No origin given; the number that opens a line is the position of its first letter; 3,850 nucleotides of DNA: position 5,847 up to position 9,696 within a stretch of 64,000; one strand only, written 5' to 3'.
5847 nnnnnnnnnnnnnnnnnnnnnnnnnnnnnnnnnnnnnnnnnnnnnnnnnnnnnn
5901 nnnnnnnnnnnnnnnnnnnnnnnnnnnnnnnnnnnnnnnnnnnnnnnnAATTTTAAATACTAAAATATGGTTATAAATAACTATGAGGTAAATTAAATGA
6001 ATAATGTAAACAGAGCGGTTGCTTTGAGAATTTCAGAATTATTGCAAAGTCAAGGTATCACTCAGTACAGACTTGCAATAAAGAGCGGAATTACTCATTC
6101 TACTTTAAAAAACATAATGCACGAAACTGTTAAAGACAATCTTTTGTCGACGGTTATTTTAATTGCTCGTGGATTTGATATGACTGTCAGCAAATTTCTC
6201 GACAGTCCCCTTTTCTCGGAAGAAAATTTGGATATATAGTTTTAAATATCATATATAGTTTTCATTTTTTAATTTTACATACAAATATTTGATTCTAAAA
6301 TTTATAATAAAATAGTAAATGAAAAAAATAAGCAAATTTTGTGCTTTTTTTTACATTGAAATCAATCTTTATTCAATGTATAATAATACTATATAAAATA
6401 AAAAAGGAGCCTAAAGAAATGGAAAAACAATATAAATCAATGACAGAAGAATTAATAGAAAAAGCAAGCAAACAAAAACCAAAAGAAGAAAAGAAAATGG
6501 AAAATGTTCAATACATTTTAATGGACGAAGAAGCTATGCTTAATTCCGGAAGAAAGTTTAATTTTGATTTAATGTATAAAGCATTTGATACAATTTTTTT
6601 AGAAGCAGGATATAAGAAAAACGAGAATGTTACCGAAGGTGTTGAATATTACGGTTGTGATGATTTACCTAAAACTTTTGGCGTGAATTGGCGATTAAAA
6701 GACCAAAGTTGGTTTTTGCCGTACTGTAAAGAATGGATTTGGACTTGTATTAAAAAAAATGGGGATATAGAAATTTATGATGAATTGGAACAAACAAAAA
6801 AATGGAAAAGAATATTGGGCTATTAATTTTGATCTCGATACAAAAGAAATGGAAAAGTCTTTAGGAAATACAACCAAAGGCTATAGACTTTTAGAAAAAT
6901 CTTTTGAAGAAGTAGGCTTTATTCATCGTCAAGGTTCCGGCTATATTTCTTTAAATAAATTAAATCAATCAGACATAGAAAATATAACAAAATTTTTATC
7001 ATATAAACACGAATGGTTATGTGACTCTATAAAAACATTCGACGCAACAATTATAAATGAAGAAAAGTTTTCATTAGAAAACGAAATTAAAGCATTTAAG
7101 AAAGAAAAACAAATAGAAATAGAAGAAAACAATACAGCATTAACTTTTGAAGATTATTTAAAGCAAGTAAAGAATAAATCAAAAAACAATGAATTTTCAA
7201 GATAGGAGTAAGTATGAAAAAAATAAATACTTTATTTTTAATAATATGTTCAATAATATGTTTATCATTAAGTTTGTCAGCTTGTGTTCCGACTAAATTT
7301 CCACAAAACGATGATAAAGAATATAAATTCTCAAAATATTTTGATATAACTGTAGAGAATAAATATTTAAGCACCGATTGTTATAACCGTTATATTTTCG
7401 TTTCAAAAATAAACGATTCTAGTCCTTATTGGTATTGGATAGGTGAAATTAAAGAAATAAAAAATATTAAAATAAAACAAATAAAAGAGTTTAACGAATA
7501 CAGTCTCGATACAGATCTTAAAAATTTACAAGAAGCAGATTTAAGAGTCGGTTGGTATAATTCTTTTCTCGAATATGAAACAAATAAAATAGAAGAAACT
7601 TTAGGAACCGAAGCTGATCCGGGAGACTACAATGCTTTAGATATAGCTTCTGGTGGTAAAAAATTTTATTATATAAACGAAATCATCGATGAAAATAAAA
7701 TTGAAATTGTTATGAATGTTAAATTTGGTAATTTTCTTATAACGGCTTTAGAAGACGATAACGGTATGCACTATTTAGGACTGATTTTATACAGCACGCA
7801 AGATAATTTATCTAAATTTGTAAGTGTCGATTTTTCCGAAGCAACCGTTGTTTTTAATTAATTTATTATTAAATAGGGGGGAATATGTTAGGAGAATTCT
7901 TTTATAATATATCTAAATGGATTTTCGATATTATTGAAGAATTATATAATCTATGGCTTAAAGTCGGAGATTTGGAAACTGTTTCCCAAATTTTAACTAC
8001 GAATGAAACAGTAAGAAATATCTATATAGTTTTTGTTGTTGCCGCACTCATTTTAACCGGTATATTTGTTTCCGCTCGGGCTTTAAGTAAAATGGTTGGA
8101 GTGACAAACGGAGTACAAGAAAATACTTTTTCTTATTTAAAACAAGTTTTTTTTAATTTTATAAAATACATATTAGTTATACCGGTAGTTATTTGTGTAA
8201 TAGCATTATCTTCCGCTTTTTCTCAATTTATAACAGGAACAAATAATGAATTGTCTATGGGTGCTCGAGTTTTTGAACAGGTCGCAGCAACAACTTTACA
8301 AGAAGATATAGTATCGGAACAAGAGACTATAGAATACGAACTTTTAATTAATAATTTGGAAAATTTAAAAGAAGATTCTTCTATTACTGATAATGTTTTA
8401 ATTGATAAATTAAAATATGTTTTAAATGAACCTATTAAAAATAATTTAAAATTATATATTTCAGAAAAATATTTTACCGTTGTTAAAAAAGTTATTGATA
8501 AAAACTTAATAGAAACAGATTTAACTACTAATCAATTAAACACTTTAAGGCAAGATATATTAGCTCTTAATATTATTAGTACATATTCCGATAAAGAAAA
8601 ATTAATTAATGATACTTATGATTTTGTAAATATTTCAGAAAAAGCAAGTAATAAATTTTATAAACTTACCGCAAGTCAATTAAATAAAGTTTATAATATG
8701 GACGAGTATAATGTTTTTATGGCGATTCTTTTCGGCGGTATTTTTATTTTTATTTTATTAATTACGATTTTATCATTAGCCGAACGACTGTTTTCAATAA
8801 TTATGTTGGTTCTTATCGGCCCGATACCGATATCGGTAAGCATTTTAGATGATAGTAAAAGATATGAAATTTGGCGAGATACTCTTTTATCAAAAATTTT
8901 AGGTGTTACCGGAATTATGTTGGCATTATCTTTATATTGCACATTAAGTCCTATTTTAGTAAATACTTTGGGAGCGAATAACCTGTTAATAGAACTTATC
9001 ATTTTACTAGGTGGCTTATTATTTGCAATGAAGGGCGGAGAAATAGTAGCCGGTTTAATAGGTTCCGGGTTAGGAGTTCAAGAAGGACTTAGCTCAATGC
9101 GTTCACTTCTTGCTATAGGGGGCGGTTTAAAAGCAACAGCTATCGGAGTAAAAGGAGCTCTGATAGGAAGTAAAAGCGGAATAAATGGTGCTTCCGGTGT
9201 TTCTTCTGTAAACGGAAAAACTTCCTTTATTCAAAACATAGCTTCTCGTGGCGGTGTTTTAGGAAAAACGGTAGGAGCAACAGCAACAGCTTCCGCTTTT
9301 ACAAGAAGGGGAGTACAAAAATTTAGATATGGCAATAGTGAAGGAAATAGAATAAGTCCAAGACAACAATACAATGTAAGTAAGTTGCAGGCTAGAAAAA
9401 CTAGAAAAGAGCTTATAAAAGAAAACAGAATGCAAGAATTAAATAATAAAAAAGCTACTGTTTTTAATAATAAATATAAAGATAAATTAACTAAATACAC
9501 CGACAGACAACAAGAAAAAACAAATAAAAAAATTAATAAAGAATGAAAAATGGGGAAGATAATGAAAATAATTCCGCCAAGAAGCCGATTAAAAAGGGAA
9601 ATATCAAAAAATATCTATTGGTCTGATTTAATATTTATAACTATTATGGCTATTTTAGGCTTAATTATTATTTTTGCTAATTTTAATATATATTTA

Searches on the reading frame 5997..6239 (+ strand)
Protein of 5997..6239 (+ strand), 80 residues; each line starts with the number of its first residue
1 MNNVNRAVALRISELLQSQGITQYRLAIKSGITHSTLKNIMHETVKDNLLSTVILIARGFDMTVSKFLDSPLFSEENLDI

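Call 7: search_protein_families(library=pfam, proteins=[window:5997-6239:+], max_evalue=0.01)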
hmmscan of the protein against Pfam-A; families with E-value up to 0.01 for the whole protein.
window:5997-6239:+ (80 aa): 2 families
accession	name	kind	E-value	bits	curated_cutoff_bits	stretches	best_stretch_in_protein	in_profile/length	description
PF13443.12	HTH_26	-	1.5e-05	25.5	22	1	11-65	1-55/63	Cro/C1-type HTH DNA-binding domain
PF01381.28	HTH_3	-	0.00086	19.7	23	1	12-61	1-49/55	Helix-turn-helix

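Call 29: search_protein_families(library=ncbifam, proteins=[window:5997-6239:+], max_evalue=0.01)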
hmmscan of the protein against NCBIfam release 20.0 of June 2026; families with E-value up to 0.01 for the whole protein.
window:5997-6239:+ (80 aa): 1 family
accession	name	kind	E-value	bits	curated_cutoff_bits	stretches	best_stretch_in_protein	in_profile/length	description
NF007408.0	PRK09943.1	equivalog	1.4e-07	31.3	211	1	1-71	1-70/185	HTH-type transcriptional regulator PuuR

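Call 89: search_protein_families(library=phrogs, proteins=[window:5997-6239:+], max_evalue=0.001)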
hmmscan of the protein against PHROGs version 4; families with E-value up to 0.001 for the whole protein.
window:5997-6239:+ (80 aa): 4 families
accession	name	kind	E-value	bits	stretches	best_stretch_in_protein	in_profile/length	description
phrog_4583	-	transcription regulation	3.2e-07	31.3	1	1-76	4-78/81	transcriptional repressor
phrog_8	-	transcription regulation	3.7e-06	27.6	1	4-65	73-133/346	transcriptional regulator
phrog_3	-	transcription regulation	7.5e-05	23.7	1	3-70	84-148/430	transcriptional repressor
phrog_5823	-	transcription regulation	0.00024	21.3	1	7-68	6-67/404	transcriptional regulator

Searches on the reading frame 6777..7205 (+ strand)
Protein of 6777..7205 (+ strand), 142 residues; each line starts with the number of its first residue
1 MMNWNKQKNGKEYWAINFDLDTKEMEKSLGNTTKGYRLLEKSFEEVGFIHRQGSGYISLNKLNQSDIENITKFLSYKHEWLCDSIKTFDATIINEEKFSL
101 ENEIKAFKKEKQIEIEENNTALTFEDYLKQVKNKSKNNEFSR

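Call 7: search_protein_families(library=pfam, proteins=[window:6777-7205:+], max_evalue=0.01)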
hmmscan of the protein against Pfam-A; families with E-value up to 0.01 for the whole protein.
window:6777-7205:+ (142 aa): 0 families

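Call 26: search_solved_structures(query=window:6777-7205:+, max_evalue=1, show_alignments=1)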
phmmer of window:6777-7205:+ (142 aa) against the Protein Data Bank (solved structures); distinct sequences matched with E-value up to 1: 4.
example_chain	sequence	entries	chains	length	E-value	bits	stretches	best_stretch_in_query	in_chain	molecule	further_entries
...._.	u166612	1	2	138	2.1e-15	60.2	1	7-105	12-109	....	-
3ui3_A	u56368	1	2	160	0.013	18.8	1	13-98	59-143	Immunoglobulin G-binding protein G, Virulence-associated protein D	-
5dyr_A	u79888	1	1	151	0.14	15.5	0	16-82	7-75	Virulence-associated protein D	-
2qh9_A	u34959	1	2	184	0.96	12.8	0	21-73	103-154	UPF0215 protein AF_1433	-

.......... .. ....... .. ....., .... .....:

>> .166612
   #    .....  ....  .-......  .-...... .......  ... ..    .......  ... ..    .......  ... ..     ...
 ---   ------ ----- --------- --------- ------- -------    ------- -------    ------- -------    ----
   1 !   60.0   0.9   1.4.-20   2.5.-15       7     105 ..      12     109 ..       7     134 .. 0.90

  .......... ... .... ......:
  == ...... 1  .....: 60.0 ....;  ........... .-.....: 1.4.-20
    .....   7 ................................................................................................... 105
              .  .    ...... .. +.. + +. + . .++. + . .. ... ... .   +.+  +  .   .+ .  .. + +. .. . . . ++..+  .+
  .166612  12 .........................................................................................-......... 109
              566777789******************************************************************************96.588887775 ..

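Call 29: search_protein_families(library=ncbifam, proteins=[window:6777-7205:+], max_evalue=0.01)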
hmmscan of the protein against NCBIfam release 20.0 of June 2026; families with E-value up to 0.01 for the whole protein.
window:6777-7205:+ (142 aa): 1 family
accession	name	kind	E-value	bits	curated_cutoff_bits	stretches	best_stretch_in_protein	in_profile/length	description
NF041506.1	VapD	equivalog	4.7e-22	78.2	100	1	15-103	3-90/91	VapD family protein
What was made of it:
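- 6777..7205 (+): vapD toxin gene, full length. It overlaps the vapW end by 50 nt. calls 26, 29
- On VapW-VapD toxin-antitoxin: PDB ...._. at E 2e-15; NF041506 at E 5e-22 (78 bits, below the equivalog cut-off of 100) (calls 26, 29).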

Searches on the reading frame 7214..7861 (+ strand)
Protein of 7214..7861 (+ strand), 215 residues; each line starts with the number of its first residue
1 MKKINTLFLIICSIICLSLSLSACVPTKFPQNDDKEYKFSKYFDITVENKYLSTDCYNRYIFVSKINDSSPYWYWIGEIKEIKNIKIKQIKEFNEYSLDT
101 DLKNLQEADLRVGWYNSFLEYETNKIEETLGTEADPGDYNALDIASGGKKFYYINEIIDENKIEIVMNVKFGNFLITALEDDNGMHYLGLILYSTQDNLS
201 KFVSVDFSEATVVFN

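Call 7: search_protein_families(library=pfam, proteins=[window:7214-7861:+], max_evalue=0.01)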
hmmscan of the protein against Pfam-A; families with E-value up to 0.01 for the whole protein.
window:7214-7861:+ (215 aa): 0 families

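Call 29: search_protein_families(library=ncbifam, proteins=[window:7214-7861:+], max_evalue=0.01)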
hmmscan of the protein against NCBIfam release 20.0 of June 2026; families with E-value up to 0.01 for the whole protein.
window:7214-7861:+ (215 aa): 0 families

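Call 49: find_encoding_contigs(protein=window:7214-7861:+, flank=10000, max_places=10)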
Protein window:7214-7861:+ (215 aa): 6 contigs read that carry it; 4 places shown.
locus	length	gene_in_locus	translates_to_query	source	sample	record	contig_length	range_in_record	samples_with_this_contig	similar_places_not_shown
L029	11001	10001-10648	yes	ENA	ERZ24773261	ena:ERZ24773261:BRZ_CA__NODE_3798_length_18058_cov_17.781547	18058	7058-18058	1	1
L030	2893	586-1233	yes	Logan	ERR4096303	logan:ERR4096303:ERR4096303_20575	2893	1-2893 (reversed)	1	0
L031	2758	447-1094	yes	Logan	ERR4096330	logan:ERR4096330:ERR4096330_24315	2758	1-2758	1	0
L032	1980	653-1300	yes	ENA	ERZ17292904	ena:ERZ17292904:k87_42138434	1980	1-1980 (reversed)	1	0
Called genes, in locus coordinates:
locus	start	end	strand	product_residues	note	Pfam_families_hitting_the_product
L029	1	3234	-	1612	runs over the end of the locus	-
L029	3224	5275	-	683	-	PF02534:T4SS-DNA_transf, PF10412:TrwB_AAD_bind, PF12696:TraG-D_C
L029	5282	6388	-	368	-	PF18555:MobL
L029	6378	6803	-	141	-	-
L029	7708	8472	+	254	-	PF01656:CbiA, PF02374:ArsA_ATPase (weak), PF06564:CBP_BcsQ (weak), PF09140:MipZ, PF13614:AAA_31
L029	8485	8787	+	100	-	-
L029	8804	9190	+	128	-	-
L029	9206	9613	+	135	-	-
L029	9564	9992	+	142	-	-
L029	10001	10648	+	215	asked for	-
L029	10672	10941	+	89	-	-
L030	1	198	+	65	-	?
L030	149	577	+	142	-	-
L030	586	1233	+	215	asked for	-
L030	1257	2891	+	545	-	?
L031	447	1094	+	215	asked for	-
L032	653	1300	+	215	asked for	-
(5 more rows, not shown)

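Call 89: search_protein_families(library=phrogs, proteins=[window:7214-7861:+], max_evalue=0.001)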
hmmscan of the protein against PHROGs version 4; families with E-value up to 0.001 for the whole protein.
window:7214-7861:+ (215 aa): 1 family
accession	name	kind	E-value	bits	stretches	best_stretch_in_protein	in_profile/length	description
phrog_23396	-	unknown function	0.00034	21.6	1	82-183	2-101/179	-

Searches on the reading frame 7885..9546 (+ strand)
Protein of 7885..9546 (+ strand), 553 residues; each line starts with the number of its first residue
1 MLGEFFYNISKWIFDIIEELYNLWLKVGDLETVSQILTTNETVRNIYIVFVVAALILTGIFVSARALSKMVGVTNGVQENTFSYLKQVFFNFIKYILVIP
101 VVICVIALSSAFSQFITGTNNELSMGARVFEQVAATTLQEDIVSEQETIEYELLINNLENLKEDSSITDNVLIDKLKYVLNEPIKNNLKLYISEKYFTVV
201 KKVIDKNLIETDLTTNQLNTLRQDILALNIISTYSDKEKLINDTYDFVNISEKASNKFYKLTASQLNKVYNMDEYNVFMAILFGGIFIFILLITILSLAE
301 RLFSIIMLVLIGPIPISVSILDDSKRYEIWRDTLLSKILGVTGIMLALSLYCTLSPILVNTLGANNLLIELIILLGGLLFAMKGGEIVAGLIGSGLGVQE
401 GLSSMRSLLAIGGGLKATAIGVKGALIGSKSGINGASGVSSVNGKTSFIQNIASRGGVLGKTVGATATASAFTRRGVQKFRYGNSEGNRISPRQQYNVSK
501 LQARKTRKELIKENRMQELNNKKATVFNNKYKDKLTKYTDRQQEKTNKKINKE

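Call 7: search_protein_families(library=pfam, proteins=[window:7885-9546:+], max_evalue=0.01)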
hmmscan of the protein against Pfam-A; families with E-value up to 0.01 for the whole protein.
window:7885-9546:+ (553 aa): 0 families

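Call 29: search_protein_families(library=ncbifam, proteins=[window:7885-9546:+], max_evalue=0.01)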
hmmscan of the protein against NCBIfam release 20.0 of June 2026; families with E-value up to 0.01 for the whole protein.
window:7885-9546:+ (553 aa): 3 families
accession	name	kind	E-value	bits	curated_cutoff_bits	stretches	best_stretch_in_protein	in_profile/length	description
NF045848.1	MMCAP2_0566_fam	domain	2e-25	89.7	90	2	226-400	138-320/322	MMCAP2_0566 family conjugal transfer protein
NF045889.1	ICE_Mbov_0396_TM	equivalog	1.6e-18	67.2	70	1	226-395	136-304/306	Mbov_0396 family ICE element transmembrane protein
NF045890.1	conj_pls20_p028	equivalog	5.8e-07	28.7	150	1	6-415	28-376/377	pLS20_p028 family conjugation system transmembrane protein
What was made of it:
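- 7885..9546 (+): VirB6-like polytopic protein (MMCAP2_0566 / Mbov_0396 family, just under the curated cut-offs). call 29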
